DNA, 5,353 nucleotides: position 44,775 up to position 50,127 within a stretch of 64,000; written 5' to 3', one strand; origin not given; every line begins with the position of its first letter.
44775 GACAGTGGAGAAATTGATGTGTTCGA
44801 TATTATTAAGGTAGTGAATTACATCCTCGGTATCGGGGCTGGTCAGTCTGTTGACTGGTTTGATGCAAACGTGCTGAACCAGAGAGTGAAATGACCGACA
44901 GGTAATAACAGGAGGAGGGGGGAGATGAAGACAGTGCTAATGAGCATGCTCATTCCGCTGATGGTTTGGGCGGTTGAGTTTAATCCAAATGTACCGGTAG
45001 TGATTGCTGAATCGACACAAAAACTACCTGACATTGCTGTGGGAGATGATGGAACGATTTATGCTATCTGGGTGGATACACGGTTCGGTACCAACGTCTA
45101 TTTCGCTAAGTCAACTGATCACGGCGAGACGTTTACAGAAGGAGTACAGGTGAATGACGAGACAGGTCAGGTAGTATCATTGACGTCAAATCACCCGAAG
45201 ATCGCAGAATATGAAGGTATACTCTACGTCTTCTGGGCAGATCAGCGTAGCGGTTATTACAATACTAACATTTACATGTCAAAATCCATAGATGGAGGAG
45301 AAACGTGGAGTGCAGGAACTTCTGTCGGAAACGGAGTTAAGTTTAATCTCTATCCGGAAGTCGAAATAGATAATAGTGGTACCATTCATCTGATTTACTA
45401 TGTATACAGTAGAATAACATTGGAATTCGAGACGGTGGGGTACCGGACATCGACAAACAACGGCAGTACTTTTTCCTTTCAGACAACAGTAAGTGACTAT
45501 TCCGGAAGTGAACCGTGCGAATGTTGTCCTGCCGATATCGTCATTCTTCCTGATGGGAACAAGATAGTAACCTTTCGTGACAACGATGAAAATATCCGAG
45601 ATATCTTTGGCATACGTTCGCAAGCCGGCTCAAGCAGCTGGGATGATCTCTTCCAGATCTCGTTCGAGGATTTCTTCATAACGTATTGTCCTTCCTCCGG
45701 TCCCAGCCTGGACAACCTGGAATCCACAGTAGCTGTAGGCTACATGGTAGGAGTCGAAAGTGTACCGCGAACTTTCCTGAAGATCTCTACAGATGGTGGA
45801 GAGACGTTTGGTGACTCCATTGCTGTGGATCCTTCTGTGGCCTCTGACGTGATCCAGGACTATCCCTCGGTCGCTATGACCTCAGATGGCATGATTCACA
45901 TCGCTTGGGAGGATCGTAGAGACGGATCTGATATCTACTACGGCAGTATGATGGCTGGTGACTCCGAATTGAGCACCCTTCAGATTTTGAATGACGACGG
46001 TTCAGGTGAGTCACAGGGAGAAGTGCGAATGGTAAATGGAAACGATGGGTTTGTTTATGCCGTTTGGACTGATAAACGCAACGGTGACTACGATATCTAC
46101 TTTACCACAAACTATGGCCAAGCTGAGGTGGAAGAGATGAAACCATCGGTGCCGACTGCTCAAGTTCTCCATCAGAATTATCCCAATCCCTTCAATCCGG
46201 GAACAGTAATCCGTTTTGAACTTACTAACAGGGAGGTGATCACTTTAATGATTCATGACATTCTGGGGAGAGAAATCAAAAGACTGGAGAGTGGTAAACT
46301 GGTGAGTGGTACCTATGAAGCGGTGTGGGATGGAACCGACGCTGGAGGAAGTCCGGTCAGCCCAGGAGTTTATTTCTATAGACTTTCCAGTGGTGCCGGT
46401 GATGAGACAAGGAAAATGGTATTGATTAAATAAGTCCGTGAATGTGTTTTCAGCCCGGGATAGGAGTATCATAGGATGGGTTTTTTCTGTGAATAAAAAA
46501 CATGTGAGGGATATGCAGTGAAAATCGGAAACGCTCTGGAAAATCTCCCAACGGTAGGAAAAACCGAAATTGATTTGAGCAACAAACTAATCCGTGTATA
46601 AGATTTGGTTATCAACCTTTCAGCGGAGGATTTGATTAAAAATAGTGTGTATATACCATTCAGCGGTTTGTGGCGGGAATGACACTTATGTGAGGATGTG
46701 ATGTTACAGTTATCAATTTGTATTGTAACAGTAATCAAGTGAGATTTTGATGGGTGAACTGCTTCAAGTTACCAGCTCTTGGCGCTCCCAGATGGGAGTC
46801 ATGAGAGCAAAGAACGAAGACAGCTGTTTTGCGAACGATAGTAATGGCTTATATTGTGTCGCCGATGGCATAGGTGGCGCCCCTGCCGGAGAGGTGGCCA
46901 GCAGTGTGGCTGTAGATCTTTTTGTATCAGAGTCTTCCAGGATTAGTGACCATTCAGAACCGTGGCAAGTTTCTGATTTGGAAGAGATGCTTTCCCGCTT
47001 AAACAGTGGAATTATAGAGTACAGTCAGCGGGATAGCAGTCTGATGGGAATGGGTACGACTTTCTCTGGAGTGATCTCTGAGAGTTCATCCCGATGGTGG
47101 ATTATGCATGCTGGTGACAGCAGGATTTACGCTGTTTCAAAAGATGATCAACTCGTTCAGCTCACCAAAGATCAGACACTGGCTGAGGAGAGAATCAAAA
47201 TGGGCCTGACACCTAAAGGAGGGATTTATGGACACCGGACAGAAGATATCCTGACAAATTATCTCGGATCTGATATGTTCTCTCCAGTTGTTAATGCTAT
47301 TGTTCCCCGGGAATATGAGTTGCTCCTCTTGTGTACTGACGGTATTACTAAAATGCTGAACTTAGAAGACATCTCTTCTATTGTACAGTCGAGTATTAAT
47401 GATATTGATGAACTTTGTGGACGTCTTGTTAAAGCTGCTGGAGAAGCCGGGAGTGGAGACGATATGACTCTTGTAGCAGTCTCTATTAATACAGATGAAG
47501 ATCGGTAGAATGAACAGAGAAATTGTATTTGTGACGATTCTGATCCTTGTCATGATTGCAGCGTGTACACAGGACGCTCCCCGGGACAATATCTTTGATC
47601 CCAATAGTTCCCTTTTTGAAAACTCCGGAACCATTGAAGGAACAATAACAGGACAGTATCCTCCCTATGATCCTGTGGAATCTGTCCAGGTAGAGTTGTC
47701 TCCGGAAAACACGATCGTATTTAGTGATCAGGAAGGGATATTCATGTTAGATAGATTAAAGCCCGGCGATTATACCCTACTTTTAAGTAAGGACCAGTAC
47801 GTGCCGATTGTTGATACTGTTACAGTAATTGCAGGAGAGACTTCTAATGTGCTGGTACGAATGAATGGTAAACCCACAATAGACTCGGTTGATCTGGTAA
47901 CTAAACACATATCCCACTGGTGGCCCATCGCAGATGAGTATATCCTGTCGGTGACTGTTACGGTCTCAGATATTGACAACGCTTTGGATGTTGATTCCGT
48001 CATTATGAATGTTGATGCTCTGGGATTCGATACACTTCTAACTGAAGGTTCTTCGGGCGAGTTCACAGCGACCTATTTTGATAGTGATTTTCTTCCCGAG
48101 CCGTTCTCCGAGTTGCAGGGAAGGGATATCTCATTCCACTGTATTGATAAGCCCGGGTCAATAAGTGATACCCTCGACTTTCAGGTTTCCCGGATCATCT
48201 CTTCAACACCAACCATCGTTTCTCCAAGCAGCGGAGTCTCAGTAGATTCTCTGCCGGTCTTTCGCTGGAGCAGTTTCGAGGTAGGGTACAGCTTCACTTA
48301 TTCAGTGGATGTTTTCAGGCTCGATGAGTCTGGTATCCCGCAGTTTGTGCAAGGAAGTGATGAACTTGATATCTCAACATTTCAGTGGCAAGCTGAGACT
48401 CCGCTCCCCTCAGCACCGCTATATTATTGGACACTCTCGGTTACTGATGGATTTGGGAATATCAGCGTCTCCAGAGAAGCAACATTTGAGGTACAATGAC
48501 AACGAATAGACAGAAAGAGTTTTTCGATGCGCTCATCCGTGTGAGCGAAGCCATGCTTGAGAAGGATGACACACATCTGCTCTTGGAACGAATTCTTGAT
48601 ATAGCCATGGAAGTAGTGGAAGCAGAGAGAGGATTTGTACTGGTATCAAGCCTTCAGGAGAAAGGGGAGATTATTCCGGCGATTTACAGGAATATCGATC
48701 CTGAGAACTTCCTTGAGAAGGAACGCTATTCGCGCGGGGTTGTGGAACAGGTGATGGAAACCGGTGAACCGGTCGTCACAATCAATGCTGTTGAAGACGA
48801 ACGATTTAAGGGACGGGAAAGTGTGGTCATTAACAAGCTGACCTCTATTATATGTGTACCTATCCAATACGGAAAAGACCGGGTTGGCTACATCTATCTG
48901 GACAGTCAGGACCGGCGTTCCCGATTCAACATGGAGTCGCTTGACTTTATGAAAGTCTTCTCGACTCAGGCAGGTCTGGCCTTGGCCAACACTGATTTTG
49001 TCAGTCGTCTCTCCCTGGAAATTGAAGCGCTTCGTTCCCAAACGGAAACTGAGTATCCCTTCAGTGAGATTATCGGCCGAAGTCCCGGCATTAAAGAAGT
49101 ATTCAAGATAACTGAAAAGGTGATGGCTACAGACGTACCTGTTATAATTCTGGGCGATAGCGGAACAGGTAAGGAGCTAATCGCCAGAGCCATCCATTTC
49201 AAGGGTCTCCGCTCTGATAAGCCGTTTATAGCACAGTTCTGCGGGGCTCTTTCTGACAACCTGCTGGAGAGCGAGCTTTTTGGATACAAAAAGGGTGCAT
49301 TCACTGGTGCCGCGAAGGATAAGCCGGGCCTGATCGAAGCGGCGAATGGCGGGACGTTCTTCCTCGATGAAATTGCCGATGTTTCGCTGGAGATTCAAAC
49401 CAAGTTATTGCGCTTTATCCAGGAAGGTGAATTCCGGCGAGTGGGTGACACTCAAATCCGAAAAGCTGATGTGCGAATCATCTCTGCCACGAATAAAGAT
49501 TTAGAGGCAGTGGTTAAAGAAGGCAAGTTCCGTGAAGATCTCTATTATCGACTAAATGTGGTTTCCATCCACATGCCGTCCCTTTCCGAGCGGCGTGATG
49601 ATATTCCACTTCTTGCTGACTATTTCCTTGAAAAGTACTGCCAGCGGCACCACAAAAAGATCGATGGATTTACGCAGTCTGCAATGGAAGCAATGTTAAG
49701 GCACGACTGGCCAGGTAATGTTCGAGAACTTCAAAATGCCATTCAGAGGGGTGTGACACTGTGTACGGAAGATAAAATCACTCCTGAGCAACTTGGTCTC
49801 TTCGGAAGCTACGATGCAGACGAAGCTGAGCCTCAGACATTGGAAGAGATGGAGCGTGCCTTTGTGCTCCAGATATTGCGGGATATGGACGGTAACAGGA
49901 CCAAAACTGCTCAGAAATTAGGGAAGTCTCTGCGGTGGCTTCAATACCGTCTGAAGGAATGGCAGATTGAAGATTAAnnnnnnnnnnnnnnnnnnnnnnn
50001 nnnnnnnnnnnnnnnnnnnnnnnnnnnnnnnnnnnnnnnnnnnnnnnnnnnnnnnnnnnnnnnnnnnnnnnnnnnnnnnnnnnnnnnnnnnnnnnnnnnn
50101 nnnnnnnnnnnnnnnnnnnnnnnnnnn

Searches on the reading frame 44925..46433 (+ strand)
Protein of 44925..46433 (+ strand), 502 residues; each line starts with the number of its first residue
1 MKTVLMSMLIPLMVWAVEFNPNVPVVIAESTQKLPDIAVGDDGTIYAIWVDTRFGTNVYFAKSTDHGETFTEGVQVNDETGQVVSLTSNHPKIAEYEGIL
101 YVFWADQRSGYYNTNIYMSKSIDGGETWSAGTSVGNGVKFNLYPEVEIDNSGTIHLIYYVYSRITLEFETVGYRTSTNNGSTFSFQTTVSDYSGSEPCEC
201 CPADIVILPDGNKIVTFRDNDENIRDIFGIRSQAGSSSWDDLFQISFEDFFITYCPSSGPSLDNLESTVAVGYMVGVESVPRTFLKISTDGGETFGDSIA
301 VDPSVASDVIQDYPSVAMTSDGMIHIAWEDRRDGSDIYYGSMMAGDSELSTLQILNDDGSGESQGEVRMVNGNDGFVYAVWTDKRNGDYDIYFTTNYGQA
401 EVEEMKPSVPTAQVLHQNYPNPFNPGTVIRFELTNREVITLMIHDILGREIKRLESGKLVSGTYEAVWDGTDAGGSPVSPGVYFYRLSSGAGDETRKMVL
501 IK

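Call 8: search_protein_families(library=pfam, proteins=[window:44925-46433:+], max_evalue=0.001)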
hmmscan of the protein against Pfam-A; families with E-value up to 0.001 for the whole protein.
window:44925-46433:+ (502 aa): 6 families
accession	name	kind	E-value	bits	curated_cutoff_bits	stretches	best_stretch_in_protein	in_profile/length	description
PF13088.12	BNR_2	-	6.3e-11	42.6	31.4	1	100-326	66-277/277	BNR repeat-like domain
PF13860.13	FlgD_ig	-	4.8e-09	36.5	27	1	437-489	23-75/79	FlgD Ig-like domain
PF02012.26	BNR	-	4.7e-05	23.2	27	0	121-129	3-11/12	BNR/Asp-box repeat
PF18962.6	Por_Secre_tail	-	5e-05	23.9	27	0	419-499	2-74/75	Secretion system C-terminal sorting domain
PF24316.1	Tli3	-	0.0005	20.8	27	0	54-91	80-116/129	T6SS Tli3 immunity protein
PF13585.12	CHU_C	-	0.00092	19.7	27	0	462-495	45-79/86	CHU_C Type IX secretion signal domain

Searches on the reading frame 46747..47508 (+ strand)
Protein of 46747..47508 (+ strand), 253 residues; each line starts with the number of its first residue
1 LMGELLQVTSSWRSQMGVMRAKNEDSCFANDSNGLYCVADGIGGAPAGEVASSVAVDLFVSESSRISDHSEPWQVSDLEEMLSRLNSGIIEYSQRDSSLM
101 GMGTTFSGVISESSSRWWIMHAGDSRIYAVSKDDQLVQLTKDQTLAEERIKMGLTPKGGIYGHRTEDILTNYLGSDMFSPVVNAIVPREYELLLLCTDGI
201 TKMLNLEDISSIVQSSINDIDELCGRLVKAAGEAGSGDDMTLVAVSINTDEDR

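Call 68: search_protein_families(library=pfam, proteins=[window:46747-47508:+], max_evalue=0.0001)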
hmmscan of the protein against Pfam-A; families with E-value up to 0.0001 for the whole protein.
window:46747-47508:+ (253 aa): 3 families
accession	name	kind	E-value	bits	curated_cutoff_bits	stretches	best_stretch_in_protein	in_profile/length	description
PF13672.11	PP2C_2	-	1.7e-16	60.8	24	1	21-212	10-187/209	Protein phosphatase 2C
PF00481.26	PP2C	-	4.2e-11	43.4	20.3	1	12-147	11-144/255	Protein phosphatase 2C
PF07228.17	SpoIIE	-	7.5e-07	29.7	25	1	40-247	11-191/192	Stage II sporulation protein E (SpoIIE)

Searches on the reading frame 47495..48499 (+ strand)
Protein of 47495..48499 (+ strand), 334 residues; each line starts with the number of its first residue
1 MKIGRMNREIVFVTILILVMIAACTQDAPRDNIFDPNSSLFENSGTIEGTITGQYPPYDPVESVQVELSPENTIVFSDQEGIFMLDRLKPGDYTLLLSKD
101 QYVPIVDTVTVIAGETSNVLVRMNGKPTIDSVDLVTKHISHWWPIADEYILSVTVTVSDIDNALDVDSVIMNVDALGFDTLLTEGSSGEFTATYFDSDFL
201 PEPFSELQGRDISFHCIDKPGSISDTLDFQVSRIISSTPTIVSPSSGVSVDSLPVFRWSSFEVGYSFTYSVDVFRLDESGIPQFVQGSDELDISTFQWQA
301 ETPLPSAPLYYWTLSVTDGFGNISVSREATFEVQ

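Call 68: search_protein_families(library=pfam, proteins=[window:47495-48499:+], max_evalue=0.0001)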
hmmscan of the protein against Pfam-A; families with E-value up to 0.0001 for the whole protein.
window:47495-48499:+ (334 aa): 2 families
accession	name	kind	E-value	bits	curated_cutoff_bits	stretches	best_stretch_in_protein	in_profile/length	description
PF13620.12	CarboxypepD_reg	-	3.3e-09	37.4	32.3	1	46-123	1-81/82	Carboxypeptidase regulatory-like domain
PF14686.12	fn3_3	-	9e-05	22.6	24.4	0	78-118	32-74/75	Polysaccharide lyase family 4, domain II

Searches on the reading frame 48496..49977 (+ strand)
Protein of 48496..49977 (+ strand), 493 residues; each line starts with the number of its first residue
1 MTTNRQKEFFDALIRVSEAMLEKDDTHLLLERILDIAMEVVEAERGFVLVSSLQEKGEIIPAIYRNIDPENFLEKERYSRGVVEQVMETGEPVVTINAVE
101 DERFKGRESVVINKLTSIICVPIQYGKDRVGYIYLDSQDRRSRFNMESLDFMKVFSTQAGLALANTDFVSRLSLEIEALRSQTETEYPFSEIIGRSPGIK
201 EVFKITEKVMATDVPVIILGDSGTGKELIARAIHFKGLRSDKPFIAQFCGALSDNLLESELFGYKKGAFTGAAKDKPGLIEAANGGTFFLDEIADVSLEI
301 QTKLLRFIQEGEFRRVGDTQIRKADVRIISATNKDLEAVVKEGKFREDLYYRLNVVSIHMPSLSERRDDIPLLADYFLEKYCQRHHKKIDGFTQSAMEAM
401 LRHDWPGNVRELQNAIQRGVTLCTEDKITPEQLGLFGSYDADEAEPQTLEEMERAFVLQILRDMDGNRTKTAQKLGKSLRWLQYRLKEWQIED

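Call 68: search_protein_families(library=pfam, proteins=[window:48496-49977:+], max_evalue=0.0001)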
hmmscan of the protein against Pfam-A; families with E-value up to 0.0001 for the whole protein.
window:48496-49977:+ (493 aa): 8 families
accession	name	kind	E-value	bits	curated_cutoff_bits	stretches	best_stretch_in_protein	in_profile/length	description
PF00158.32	Sigma54_activat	-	1.3e-68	230.4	20.2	1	192-359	1-168/168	Sigma-54 interaction domain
PF25601.1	AAA_lid_14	-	4.3e-25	87.8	27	1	365-434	2-71/87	AAA+ ATPase lid domain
PF14532.12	Sigma54_activ_2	-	6.2e-22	78.8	25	1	193-363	1-138/138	Sigma-54 interaction domain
PF13185.12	GAF_2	-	1.8e-13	51.3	28.6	1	29-163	7-135/136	GAF domain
PF01590.32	GAF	-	1.9e-12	48.3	22.4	1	25-163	1-133/133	GAF domain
PF13492.12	GAF_3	-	5e-07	30.6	27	1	28-165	4-129/129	GAF domain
PF02954.25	HTH_8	-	9.6e-07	28.9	22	1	448-489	1-42/42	Bacterial regulatory protein, Fis family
PF07728.20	AAA_5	-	1.5e-06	28.7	22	1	215-334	1-123/139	AAA domain (dynein-related subfamily)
